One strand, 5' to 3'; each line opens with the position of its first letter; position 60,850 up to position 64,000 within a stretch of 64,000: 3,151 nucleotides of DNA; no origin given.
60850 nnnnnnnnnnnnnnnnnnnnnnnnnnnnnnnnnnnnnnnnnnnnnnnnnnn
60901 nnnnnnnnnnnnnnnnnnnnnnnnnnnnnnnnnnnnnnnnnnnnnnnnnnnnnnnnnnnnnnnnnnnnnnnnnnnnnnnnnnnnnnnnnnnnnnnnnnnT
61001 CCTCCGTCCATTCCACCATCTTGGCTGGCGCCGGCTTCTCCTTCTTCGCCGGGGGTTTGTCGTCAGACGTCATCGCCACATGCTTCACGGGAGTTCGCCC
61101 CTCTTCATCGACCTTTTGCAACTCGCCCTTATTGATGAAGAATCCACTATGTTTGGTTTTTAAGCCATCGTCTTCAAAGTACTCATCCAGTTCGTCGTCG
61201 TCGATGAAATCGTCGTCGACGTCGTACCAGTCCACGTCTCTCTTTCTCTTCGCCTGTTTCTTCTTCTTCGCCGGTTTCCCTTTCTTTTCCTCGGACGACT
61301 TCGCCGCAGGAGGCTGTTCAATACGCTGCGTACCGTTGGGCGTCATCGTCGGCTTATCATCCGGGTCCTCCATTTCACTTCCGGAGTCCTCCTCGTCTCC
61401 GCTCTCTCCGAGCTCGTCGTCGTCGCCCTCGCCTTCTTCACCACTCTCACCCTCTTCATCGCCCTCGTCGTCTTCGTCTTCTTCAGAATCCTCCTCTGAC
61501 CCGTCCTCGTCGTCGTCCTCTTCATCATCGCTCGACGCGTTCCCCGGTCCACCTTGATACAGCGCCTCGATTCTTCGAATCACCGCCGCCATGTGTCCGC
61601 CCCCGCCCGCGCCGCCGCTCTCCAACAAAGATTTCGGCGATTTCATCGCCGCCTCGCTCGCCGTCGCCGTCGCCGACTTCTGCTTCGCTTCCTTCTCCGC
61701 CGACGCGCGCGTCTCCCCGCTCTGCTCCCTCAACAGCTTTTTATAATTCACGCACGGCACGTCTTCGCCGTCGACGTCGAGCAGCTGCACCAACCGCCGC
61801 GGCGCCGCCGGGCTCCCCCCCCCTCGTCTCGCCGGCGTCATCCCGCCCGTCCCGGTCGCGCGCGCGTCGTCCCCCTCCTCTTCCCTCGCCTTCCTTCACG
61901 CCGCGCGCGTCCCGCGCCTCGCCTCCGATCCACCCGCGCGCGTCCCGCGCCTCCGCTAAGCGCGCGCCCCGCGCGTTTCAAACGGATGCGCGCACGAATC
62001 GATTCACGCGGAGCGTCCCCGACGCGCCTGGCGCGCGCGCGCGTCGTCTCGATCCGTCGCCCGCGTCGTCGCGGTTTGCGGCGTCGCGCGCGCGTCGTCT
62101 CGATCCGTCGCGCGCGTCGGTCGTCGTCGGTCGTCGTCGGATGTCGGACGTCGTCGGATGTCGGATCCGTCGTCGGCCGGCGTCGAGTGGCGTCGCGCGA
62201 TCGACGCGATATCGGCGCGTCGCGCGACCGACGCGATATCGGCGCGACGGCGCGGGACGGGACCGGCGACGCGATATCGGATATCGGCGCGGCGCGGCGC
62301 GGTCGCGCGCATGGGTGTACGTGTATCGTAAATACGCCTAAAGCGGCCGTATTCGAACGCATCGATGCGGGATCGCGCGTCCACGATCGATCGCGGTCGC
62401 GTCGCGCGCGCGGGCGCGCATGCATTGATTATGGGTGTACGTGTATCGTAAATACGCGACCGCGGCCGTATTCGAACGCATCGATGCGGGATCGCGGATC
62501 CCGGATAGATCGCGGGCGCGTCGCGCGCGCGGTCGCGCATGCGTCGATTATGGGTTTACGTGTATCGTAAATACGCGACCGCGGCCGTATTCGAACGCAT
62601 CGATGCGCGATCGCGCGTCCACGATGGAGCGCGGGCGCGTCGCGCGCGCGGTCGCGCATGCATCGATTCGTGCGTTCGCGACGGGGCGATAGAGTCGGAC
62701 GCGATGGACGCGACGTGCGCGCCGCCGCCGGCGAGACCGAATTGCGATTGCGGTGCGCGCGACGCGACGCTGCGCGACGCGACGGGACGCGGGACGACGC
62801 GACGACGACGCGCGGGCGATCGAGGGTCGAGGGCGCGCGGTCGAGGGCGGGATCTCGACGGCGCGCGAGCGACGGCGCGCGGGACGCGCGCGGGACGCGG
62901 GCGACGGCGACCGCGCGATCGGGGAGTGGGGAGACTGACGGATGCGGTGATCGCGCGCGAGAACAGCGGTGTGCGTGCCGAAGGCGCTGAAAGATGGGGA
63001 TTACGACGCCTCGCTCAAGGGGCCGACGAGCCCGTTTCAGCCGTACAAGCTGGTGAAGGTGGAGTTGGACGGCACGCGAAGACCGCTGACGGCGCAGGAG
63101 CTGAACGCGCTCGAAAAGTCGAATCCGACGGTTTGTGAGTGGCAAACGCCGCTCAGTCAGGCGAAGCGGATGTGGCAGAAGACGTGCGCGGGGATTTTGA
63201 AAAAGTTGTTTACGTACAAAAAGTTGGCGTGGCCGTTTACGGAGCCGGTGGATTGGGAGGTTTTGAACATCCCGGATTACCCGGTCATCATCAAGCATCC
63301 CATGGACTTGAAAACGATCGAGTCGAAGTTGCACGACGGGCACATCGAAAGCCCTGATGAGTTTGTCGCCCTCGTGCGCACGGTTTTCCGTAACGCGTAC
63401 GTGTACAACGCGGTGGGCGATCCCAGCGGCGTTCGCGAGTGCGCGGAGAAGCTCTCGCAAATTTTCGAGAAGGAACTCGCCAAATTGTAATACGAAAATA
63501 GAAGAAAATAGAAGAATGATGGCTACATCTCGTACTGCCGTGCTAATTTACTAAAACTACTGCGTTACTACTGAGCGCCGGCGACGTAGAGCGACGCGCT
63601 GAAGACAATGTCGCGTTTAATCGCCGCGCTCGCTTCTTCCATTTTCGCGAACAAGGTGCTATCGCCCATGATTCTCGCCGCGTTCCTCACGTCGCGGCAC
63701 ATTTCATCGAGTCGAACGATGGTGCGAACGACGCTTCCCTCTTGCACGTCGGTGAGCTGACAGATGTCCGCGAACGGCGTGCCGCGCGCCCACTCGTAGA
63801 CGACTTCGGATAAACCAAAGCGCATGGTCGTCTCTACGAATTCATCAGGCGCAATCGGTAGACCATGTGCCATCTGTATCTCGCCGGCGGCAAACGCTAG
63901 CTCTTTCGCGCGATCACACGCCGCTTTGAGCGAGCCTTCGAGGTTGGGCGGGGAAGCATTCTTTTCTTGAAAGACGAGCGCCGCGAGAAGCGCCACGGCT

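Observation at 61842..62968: Atypically long GC-rich divergent intergenic region containing a 3 x 120-bp palindromic minisatellite and other direct repeats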

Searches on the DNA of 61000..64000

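Call 13: search_rna_families(source=window, start=61000, end=64000, threshold=evalue, max_evalue=10)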
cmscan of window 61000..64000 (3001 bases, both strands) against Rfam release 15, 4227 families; matches with E-value up to 10: 3.
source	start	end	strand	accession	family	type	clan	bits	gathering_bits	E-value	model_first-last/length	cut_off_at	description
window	62166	62251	-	RF00877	mir-592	Gene; miRNA;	-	24.4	67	0.041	1-88/88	no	mir-592 microRNA precursor family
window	61415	61466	-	RF01139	sR2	Gene; snRNA; snoRNA; CD-box;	-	18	42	0.65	1-57/57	no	Small nucleolar RNA sR2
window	61505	61556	-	RF01139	sR2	Gene; snRNA; snoRNA; CD-box;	-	17.8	42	0.76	1-57/57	no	Small nucleolar RNA sR2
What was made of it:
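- On Structured RNA (Rfam families, tRNA): The best Rfam hit is E=0.04, far below its gathering score (call 13).
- A weak mir-592 match lies nearby (E=0.04, 24 bits against a gathering score of 67; call 13).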

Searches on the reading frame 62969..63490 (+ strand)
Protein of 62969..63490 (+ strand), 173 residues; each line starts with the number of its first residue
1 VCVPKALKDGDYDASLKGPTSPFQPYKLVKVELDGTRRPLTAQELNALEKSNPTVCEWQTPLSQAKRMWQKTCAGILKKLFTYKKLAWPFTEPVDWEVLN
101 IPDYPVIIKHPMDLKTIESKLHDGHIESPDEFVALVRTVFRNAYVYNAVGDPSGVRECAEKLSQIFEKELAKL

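Call 8: search_protein_families(library=pfam, proteins=[window:62969-63490:+], max_evalue=0.01)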
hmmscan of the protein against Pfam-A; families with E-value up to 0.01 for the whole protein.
window:62969-63490:+ (173 aa): 1 family
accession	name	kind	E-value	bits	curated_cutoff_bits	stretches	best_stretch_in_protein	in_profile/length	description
PF00439.30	Bromodomain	-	3.9e-16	59.2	21.7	1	75-150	3-75/84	Bromodomain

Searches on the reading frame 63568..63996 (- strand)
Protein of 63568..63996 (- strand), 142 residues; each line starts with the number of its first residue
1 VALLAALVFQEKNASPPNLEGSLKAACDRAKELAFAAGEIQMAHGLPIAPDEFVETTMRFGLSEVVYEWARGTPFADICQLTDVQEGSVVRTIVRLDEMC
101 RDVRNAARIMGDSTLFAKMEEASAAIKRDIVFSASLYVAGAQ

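Call 8: search_protein_families(library=pfam, proteins=[window:63568-63996:-], max_evalue=0.01)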
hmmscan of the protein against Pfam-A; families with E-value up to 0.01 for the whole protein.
window:63568-63996:- (142 aa): 1 family
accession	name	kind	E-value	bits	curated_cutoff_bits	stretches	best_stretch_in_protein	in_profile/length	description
PF08148.17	DSHCT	-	1.2e-40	139.5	22.7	1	2-133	41-172/172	DSHCT (NUC185) domain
